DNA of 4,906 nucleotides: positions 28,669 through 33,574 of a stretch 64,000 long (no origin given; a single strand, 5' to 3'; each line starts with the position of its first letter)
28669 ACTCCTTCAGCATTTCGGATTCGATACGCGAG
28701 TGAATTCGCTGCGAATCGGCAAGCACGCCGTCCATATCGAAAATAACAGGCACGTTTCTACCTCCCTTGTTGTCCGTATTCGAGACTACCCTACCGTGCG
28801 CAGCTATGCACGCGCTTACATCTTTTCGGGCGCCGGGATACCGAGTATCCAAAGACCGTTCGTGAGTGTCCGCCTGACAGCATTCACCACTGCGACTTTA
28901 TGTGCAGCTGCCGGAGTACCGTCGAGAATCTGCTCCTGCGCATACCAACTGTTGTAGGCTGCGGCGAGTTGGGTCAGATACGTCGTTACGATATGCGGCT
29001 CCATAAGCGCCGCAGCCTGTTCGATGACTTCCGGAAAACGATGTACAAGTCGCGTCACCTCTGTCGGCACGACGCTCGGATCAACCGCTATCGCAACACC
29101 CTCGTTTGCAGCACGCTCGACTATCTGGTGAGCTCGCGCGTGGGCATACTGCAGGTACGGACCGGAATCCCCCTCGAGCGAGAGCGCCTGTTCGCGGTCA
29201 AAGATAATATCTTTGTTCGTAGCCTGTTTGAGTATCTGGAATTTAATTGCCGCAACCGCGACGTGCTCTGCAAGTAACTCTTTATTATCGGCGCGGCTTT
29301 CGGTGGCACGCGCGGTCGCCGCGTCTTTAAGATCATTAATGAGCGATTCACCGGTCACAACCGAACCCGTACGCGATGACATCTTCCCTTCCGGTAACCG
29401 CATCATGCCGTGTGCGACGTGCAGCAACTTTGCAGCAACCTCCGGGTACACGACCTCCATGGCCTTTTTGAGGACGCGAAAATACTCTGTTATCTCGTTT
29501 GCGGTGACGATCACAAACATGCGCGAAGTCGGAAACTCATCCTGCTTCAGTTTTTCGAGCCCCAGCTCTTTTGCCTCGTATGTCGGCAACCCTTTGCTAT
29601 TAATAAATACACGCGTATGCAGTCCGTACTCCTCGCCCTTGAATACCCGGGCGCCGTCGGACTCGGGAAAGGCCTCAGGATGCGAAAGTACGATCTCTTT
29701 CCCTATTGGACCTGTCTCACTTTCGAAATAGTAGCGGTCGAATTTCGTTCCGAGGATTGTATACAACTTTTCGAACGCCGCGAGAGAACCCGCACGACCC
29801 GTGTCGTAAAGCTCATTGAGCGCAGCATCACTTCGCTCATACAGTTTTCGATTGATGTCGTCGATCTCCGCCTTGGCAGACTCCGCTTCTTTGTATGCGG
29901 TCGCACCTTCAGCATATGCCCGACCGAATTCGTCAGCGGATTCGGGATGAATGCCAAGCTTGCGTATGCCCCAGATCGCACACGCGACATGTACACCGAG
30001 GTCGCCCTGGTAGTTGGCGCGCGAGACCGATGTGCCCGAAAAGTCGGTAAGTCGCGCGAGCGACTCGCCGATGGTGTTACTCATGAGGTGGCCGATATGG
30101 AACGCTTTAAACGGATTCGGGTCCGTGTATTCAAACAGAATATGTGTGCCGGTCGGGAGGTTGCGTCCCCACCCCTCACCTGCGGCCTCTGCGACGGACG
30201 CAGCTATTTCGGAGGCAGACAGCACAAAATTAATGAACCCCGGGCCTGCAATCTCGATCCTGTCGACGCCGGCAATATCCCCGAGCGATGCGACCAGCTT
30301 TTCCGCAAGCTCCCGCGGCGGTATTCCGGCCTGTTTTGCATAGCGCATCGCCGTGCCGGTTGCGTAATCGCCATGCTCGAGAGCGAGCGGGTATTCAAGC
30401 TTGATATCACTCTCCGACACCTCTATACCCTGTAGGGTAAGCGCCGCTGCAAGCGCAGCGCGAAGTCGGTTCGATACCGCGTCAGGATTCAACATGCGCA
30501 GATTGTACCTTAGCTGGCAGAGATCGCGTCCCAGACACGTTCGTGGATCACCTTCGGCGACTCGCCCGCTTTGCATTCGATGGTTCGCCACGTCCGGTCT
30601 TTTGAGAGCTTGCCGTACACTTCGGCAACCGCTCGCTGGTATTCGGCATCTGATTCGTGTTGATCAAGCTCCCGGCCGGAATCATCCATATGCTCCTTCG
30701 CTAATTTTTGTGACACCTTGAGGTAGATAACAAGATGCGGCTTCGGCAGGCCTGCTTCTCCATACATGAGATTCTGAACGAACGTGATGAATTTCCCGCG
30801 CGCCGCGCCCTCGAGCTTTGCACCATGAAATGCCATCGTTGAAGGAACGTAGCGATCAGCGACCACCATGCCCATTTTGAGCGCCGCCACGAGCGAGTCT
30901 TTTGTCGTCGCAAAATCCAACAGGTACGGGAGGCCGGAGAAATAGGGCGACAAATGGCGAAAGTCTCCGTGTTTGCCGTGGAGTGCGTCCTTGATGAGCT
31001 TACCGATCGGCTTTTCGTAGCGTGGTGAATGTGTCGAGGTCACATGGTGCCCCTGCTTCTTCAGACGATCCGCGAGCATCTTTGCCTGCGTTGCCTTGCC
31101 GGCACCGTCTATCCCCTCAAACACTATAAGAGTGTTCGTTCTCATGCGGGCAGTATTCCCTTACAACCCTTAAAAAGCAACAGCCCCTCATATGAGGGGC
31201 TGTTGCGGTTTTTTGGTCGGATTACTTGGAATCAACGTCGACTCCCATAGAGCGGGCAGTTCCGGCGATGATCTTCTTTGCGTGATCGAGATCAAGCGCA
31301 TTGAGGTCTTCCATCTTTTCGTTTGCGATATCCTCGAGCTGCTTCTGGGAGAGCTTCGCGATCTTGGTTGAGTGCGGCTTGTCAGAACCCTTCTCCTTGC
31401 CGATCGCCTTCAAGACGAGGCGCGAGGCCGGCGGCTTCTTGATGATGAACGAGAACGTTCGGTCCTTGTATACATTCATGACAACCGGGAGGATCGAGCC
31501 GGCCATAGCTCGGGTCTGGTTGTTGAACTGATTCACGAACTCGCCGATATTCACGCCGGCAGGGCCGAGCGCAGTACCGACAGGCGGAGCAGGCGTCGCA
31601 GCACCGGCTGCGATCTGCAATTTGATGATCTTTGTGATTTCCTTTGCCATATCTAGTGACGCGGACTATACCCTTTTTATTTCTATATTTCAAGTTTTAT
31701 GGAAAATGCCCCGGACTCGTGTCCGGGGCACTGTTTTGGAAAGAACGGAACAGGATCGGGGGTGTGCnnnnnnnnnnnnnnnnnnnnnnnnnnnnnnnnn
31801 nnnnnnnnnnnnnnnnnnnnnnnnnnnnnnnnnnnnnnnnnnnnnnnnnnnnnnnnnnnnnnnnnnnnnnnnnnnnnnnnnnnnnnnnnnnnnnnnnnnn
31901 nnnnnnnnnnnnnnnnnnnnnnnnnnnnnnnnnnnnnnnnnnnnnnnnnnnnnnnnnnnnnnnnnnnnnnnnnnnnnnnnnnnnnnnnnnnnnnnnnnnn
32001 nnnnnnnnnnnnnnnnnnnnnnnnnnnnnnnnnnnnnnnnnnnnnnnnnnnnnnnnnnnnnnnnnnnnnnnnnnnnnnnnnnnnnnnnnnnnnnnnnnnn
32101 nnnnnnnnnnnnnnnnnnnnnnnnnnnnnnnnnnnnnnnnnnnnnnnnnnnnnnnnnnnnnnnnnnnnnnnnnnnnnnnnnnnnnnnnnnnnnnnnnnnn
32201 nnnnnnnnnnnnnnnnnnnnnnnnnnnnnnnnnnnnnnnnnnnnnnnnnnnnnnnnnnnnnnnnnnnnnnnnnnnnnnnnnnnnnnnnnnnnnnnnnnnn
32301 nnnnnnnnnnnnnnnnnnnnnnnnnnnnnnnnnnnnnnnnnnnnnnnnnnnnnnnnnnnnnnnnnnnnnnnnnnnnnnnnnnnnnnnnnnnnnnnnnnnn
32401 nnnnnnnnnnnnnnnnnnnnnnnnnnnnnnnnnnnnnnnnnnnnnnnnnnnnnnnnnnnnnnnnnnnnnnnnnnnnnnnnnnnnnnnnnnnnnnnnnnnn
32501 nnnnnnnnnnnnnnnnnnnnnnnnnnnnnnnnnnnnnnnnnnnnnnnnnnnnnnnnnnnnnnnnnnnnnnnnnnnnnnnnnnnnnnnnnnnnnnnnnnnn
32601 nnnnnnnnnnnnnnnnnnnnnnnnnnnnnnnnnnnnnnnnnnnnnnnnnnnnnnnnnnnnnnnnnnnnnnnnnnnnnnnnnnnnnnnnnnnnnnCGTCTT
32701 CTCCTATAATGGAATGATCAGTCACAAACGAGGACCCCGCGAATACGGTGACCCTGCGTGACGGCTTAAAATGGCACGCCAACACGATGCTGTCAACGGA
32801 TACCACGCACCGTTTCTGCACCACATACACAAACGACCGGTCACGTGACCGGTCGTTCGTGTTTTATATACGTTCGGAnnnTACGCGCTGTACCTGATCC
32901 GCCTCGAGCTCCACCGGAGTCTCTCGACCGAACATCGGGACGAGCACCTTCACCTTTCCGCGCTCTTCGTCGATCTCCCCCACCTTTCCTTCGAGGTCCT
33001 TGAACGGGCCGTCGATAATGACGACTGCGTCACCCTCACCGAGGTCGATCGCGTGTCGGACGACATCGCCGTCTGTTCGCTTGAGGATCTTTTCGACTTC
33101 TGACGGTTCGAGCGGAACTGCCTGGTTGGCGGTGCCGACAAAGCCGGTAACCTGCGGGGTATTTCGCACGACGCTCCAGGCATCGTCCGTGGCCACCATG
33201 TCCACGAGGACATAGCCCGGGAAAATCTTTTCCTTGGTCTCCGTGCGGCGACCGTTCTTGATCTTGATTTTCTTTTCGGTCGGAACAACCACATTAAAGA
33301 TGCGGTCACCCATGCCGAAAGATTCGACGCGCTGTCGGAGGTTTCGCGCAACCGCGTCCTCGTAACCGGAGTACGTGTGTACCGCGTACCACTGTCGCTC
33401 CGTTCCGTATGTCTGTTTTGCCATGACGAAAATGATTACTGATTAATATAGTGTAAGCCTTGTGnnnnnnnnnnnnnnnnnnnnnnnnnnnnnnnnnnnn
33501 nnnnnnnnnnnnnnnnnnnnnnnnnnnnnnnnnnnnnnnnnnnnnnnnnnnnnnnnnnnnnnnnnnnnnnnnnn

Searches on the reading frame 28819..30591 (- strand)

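Call 29: search_protein_families(library=pfam, proteins=[window:28819-30591:-], max_evalue=0.001)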
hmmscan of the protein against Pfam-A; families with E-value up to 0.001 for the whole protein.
window:28819-30591:- (591 aa): 3 families
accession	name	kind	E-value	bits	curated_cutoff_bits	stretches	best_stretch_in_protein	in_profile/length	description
PF00750.26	tRNA-synt_1d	-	5.1e-26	91.9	23.3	1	148-465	19-348/349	tRNA synthetases class I (R), catalytic domain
PF05746.21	DALR_1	-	1.2e-25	90.3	22.3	1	480-591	1-117/117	DALR anticodon binding domain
PF03485.21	Arg_tRNA_synt_N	-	2.8e-20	73.2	21.5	1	42-124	6-85/85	Arginyl tRNA synthetase N terminal domain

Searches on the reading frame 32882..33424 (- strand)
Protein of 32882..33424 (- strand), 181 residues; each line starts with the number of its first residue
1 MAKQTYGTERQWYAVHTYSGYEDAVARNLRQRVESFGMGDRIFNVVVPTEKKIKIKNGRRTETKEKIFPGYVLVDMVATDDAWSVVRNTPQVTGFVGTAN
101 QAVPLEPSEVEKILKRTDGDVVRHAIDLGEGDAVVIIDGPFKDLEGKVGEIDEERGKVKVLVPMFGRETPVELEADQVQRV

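Call 29: search_protein_families(library=pfam, proteins=[window:32882-33424:-], max_evalue=0.001)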
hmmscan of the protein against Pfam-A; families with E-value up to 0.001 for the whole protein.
window:32882-33424:- (181 aa): 3 families
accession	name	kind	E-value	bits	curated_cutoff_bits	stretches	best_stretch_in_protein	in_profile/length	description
PF02357.24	NusG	-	3.8e-29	101.5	22.2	1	11-114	2-93/93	Transcription termination factor nusG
PF00467.35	KOW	-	4.7e-07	29.8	22.3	1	130-160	1-31/32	KOW motif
PF23284.2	KOW2_Spt5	-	0.00025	21.3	28.9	1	131-179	2-48/50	Transcription elongation factor SPT5, second KOW domain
